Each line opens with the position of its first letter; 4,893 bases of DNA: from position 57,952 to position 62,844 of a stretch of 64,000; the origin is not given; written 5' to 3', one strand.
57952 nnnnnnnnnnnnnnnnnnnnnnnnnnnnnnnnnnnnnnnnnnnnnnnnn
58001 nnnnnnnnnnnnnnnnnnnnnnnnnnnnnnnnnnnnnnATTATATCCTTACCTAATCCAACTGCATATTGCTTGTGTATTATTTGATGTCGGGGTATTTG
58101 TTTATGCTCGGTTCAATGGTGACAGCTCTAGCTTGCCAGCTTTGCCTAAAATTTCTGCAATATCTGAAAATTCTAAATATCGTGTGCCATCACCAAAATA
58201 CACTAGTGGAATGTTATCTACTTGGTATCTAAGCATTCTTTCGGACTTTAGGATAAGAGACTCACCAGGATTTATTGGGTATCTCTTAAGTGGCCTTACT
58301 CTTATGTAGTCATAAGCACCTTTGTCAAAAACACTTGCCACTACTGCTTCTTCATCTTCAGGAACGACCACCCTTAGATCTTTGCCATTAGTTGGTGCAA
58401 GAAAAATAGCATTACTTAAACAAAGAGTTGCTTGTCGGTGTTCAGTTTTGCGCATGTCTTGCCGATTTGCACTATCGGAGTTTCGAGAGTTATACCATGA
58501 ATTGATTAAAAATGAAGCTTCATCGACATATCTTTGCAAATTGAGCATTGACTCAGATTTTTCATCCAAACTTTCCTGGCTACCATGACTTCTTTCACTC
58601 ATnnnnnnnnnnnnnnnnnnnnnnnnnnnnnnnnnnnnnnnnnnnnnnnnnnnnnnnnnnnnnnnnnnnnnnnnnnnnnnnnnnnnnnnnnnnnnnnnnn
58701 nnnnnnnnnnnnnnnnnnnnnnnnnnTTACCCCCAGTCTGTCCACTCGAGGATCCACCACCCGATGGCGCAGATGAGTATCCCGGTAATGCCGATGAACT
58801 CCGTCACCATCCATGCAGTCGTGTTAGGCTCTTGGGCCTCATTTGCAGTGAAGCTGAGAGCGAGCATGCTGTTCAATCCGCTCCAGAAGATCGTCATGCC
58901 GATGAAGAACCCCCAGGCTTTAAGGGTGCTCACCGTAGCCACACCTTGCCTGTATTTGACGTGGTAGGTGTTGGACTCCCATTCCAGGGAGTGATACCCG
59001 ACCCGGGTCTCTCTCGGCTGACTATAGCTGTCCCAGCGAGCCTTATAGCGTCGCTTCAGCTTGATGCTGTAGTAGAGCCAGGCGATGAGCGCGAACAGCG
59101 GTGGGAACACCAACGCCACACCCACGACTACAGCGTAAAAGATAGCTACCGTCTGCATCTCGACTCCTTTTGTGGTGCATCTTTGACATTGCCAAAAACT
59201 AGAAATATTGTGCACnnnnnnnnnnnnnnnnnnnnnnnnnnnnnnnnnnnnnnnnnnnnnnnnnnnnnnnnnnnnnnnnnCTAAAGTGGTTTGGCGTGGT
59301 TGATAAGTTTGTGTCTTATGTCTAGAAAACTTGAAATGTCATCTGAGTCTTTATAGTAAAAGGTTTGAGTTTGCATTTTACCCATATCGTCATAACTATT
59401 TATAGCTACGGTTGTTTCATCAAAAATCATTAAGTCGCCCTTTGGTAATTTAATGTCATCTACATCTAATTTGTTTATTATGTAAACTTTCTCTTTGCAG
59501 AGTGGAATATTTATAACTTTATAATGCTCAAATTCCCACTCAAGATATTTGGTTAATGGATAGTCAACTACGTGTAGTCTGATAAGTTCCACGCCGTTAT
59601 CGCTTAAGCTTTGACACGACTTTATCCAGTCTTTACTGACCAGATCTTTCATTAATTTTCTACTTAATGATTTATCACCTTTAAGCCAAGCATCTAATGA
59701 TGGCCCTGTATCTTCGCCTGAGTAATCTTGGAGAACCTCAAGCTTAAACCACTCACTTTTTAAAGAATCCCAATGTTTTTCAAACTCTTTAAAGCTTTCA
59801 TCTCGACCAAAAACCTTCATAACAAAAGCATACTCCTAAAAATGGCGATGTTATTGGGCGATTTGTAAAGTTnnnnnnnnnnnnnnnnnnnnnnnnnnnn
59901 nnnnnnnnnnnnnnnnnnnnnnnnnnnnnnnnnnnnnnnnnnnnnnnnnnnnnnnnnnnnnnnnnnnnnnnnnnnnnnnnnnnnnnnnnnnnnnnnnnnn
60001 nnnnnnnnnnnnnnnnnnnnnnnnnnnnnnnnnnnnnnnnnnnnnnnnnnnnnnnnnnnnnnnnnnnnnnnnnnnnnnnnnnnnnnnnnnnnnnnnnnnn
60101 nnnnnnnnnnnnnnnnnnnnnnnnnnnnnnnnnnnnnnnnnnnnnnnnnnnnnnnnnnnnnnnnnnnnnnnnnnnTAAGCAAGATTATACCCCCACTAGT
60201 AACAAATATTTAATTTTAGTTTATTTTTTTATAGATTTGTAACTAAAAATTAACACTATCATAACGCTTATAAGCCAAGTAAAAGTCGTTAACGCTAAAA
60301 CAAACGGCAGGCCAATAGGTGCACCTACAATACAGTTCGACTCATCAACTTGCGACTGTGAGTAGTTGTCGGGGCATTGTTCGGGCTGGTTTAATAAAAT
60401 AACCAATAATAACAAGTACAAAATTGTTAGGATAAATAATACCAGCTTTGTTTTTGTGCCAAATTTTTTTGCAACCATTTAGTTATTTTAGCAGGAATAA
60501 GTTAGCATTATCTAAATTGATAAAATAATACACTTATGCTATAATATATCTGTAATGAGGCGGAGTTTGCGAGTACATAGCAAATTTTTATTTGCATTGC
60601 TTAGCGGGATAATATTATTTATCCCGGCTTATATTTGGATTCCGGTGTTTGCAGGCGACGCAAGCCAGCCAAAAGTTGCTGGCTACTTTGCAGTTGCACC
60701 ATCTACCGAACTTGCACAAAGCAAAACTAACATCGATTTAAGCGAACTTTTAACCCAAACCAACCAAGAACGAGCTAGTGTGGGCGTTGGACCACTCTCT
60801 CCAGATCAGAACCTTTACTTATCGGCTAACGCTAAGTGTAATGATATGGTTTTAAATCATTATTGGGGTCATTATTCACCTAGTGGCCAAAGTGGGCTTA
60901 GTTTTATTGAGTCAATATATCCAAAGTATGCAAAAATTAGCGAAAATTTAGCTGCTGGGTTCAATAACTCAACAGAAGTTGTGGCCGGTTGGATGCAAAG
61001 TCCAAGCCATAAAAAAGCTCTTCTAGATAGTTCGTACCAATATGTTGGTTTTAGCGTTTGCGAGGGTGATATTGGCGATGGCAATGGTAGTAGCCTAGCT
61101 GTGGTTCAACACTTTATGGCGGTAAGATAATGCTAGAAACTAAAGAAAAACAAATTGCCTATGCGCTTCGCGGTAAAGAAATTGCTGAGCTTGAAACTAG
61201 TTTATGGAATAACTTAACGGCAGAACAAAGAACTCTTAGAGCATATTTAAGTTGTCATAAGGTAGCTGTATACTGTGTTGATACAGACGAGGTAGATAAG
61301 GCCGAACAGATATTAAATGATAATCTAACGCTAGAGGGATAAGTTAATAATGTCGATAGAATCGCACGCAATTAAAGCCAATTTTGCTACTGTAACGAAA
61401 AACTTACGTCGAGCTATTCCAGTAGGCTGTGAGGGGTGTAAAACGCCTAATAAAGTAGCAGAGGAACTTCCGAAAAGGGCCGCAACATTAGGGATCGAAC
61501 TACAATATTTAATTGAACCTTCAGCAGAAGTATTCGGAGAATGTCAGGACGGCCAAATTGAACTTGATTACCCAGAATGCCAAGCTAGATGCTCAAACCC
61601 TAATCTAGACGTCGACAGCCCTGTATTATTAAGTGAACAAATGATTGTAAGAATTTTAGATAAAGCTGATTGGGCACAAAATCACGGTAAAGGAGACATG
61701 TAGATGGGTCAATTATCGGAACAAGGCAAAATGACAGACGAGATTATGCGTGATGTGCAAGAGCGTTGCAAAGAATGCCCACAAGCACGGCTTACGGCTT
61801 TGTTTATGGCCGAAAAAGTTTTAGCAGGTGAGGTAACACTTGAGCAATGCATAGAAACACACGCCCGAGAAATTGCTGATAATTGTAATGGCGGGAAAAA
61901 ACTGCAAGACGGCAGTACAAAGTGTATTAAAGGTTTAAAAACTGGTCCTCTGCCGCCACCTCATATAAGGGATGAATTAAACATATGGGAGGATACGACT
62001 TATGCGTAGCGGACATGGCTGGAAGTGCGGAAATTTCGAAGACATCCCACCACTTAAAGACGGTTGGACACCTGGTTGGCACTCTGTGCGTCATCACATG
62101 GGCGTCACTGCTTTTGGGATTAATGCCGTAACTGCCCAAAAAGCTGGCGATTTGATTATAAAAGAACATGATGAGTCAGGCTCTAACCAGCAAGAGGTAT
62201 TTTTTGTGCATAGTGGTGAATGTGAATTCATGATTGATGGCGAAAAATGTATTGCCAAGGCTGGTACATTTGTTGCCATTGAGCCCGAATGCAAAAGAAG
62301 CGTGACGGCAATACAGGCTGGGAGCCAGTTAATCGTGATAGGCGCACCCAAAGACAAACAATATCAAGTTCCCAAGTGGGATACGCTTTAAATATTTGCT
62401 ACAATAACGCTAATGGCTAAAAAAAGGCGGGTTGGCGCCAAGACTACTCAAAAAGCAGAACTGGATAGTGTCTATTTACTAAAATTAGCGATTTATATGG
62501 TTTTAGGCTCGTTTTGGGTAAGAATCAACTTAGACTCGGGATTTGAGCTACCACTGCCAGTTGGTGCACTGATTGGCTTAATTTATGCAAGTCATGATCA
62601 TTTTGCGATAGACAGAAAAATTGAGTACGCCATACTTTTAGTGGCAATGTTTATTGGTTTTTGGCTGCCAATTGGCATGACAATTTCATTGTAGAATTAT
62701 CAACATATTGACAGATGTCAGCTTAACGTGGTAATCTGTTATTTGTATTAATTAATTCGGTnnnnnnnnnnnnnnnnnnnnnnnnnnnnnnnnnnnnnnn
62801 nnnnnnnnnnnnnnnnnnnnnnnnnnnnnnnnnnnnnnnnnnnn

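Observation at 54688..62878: An ~8 kb accessory island splits the universally conserved rpsJ-rplC junction of the S10 operon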

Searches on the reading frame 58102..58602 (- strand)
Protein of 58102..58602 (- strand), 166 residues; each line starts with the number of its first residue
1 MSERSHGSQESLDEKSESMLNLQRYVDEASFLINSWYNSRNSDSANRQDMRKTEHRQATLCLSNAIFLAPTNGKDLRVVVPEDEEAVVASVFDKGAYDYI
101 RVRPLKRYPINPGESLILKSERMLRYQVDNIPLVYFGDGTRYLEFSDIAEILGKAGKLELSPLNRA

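Call 6: search_protein_families(library=pfam, max_evalue=0.01, proteins=[window:58102-58602:-])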
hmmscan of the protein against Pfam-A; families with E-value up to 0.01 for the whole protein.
window:58102-58602:- (166 aa): 0 families

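Call 8: search_protein_families(library=padloc, max_evalue=0.01, proteins=[window:58102-58602:-])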
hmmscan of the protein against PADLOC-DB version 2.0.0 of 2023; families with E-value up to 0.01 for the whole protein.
window:58102-58602:- (166 aa): 0 families

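Call 46: search_protein_families(library=phrogs, max_evalue=0.01, proteins=[window:58102-58602:-])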
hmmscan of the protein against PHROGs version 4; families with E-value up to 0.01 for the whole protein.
window:58102-58602:- (166 aa): 0 families

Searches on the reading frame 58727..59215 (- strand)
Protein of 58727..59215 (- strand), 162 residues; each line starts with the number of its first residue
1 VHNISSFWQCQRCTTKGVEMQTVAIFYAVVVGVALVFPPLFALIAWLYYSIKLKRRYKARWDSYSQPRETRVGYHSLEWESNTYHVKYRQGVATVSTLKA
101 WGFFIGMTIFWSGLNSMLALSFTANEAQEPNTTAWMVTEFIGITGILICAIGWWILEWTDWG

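Call 6: search_protein_families(library=pfam, max_evalue=0.01, proteins=[window:58727-59215:-])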
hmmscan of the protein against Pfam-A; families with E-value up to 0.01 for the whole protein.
window:58727-59215:- (162 aa): 0 families

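Call 8: search_protein_families(library=padloc, max_evalue=0.01, proteins=[window:58727-59215:-])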
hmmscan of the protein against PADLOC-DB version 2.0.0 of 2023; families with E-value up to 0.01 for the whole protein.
window:58727-59215:- (162 aa): 0 families

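Call 45: find_homologous_proteins(query=window:58727-59215:-, max_evalue=0.001)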
Query window:58727-59215:- (162 aa): 1 proteins with E <= 0.001 among 41 candidates.
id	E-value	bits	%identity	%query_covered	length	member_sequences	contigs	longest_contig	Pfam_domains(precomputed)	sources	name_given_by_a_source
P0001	2.6e-91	323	100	88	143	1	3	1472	-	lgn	-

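Call 46: search_protein_families(library=phrogs, max_evalue=0.01, proteins=[window:58727-59215:-])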
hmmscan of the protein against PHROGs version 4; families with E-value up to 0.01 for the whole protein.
window:58727-59215:- (162 aa): 0 families

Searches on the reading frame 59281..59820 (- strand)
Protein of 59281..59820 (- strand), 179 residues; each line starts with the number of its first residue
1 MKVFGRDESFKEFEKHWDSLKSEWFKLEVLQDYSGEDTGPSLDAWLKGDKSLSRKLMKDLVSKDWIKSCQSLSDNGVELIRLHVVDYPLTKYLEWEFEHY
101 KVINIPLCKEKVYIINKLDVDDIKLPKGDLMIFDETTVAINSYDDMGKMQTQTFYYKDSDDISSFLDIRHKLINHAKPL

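Call 6: search_protein_families(library=pfam, max_evalue=0.01, proteins=[window:59281-59820:-])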
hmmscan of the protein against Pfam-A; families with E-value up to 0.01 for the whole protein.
window:59281-59820:- (179 aa): 1 family
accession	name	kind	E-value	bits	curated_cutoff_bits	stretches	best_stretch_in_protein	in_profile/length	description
PF21806.3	DUF6879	-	2.2e-30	105.8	23.9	1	12-179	2-162/167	Family of unknown function (DUF6879)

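Call 8: search_protein_families(library=padloc, max_evalue=0.01, proteins=[window:59281-59820:-])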
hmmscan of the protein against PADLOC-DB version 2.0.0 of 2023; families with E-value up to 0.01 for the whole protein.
window:59281-59820:- (179 aa): 0 families

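Call 46: search_protein_families(library=phrogs, max_evalue=0.01, proteins=[window:59281-59820:-])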
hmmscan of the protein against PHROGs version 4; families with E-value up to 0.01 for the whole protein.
window:59281-59820:- (179 aa): 0 families

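Call 58: find_encoding_contigs(protein=window:59281-59820:-, flank=10000, max_places=10)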
Protein window:59281-59820:- (179 aa): no gene with exactly this product is on record in the collection.

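Call 89: find_related_loci(query=window:59281-59820:-, collection=viral_contigs, flank=5000)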
Query window:59281-59820:- (179 aa) in viral_contigs; peptide patterns used: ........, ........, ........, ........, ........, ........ (x = any residue, [..] = any of these).
2 stretches matched a pattern, but none encodes a relative of the query by tblastn (E <= 1e-3).

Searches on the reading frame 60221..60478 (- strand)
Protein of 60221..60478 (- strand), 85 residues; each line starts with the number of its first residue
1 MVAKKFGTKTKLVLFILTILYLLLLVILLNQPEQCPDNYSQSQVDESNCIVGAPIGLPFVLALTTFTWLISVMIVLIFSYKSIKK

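Call 7: search_protein_families(library=pfam, max_evalue=0.01, proteins=[window:60221-60478:-])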
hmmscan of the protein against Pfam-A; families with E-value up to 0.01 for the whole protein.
window:60221-60478:- (85 aa): 1 family
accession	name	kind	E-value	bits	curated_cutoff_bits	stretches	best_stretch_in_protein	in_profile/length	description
PF14802.11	TMEM192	-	0.0049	16.5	25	1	7-81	100-168/236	TMEM192 family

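Call 47: search_protein_families(library=ncbifam, max_evalue=0.01, proteins=[window:60221-60478:-])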
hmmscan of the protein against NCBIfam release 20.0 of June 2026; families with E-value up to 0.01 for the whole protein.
window:60221-60478:- (85 aa): 0 families

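Call 79: search_protein_families(library=padloc, max_evalue=0.01, proteins=[window:60221-60478:-])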
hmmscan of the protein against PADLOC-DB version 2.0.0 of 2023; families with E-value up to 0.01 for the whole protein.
window:60221-60478:- (85 aa): 0 families

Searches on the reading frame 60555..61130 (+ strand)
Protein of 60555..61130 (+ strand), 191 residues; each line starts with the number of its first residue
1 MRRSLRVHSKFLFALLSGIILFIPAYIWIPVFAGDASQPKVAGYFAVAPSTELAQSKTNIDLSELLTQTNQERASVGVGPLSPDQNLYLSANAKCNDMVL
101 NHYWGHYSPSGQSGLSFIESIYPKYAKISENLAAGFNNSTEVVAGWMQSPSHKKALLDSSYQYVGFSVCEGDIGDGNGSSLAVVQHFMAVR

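Call 7: search_protein_families(library=pfam, max_evalue=0.01, proteins=[window:60555-61130:+])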
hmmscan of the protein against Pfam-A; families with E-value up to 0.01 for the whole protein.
window:60555-61130:+ (191 aa): 1 family
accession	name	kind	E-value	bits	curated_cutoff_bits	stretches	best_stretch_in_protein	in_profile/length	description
PF00188.32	CAP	-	2.6e-16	61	21.1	1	68-186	3-116/117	Cysteine-rich secretory protein family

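Call 47: search_protein_families(library=ncbifam, max_evalue=0.01, proteins=[window:60555-61130:+])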
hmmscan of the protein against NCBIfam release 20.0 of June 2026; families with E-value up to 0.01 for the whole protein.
window:60555-61130:+ (191 aa): 2 families
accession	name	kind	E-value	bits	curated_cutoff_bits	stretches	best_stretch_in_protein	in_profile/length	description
TIGR02909.1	spore_YkwD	subfamily_domain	1.9e-21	76.3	171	1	64-172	7-115/127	uncharacterized protein, YkwD family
NF052539.1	DivAsocLipDalA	equivalog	1.5e-11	44.5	200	1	61-171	47-157/169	divisome-associated lipoprotein DalA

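Call 79: search_protein_families(library=padloc, max_evalue=0.01, proteins=[window:60555-61130:+])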
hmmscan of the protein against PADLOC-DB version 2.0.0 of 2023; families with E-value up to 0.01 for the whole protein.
window:60555-61130:+ (191 aa): 0 families

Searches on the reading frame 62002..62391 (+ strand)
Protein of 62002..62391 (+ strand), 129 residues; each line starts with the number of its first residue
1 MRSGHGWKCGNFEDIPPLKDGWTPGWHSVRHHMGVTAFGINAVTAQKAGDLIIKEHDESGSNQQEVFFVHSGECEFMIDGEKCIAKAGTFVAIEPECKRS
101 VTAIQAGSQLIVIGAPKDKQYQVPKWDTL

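Call 7: search_protein_families(library=pfam, max_evalue=0.01, proteins=[window:62002-62391:+])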
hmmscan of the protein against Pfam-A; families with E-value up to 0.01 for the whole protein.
window:62002-62391:+ (129 aa): 1 family
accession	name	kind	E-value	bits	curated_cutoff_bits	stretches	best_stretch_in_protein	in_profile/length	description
PF07883.17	Cupin_2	-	1.6e-07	31.4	27.2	1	61-101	19-56/70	Cupin domain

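Call 47: search_protein_families(library=ncbifam, max_evalue=0.01, proteins=[window:62002-62391:+])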
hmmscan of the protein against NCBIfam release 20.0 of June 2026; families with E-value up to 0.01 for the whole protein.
window:62002-62391:+ (129 aa): 2 families
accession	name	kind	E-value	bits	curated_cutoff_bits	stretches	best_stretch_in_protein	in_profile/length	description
NF040771.1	AAH_UGLYAH2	exception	0.0057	15.9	350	1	55-103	77-125/267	bifunctional allantoicase/(S)-ureidoglycine aminohydrolase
NF008376.0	PRK11171.1-5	equivalog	0.0072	15.5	338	1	55-103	82-130/278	(S)-ureidoglycine aminohydrolase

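Call 57: find_encoding_contigs(protein=window:62002-62391:+, flank=10000, max_places=10)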
Protein window:62002-62391:+ (129 aa): 8 contigs read that carry it; 8 places shown.
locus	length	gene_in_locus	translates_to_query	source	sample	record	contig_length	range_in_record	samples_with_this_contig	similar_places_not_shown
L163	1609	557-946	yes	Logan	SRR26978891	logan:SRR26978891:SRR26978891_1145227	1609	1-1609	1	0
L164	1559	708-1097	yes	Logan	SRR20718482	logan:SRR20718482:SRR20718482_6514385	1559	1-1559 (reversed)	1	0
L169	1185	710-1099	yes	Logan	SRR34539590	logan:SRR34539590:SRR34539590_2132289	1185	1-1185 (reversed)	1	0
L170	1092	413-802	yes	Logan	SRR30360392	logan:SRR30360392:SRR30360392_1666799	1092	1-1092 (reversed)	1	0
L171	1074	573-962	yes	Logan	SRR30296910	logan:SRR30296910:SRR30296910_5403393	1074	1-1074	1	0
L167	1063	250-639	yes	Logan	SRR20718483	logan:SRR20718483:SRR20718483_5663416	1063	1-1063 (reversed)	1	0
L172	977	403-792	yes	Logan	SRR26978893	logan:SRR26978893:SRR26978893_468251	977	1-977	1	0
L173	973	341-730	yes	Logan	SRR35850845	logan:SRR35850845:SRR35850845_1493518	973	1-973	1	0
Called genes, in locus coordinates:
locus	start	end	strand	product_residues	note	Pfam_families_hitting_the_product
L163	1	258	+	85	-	?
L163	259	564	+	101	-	-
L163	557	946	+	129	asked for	PF07883:Cupin_2 (weak)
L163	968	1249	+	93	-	-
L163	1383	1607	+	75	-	?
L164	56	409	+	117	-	-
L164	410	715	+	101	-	-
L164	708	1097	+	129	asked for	PF07883:Cupin_2 (weak)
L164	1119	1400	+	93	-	-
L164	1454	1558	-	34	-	?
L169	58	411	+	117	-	-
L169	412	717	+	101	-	-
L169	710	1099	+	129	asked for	PF07883:Cupin_2 (weak)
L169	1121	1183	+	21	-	?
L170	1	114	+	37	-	?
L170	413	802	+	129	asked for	PF07883:Cupin_2 (weak)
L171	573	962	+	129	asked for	PF07883:Cupin_2 (weak)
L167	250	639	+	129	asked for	PF07883:Cupin_2 (weak)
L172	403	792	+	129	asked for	PF07883:Cupin_2 (weak)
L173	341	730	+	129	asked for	PF07883:Cupin_2 (weak)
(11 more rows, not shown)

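Call 79: search_protein_families(library=padloc, max_evalue=0.01, proteins=[window:62002-62391:+])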
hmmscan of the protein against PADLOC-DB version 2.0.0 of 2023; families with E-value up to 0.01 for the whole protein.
window:62002-62391:+ (129 aa): 3 families
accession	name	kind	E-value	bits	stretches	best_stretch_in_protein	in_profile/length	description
PDLC00731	Effector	-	0.0012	15.9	1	43-112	42-111/306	TIR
PDLC00730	Effector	-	0.0016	15.7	1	43-113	58-129/299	TIR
PDLC00732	Effector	-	0.0029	14.6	1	47-112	42-107/301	TIR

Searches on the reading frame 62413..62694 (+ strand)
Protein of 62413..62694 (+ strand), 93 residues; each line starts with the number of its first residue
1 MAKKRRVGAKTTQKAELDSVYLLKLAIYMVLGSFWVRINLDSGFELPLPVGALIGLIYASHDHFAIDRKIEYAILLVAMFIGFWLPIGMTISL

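Call 7: search_protein_families(library=pfam, max_evalue=0.01, proteins=[window:62413-62694:+])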
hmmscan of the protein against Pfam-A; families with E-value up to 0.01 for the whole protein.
window:62413-62694:+ (93 aa): 0 families

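Call 47: search_protein_families(library=ncbifam, max_evalue=0.01, proteins=[window:62413-62694:+])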
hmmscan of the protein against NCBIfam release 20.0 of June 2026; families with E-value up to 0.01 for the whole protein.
window:62413-62694:+ (93 aa): 0 families

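Call 48: find_encoding_contigs(protein=window:62413-62694:+, flank=10000, max_places=6)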
Protein window:62413-62694:+ (93 aa): 8 contigs read that carry it; 6 places shown.
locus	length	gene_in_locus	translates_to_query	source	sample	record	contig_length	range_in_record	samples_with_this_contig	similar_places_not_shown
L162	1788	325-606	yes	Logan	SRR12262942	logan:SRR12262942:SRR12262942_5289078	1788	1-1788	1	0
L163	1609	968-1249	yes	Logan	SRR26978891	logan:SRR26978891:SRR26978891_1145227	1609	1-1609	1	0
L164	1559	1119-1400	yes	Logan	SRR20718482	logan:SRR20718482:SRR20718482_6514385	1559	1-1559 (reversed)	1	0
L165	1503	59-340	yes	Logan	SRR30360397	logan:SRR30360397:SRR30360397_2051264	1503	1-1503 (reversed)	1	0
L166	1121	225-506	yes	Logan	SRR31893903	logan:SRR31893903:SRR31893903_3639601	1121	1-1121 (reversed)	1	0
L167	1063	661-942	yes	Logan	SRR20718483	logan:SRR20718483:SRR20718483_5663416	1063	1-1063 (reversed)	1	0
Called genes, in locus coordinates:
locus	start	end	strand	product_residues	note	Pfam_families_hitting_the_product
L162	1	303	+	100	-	?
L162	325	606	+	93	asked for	-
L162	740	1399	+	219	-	PF00297:Ribosomal_L3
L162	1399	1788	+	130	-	?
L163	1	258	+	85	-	?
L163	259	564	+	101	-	-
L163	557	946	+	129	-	PF07883:Cupin_2 (weak)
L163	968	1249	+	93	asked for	-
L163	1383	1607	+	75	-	?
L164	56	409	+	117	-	-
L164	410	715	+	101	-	-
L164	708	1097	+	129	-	PF07883:Cupin_2 (weak)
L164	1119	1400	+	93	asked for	-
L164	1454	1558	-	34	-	?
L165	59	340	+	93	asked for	-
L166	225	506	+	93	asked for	-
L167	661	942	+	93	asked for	-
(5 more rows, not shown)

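Call 79: search_protein_families(library=padloc, max_evalue=0.01, proteins=[window:62413-62694:+])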
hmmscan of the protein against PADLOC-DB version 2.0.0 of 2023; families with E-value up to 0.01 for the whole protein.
window:62413-62694:+ (93 aa): 0 families
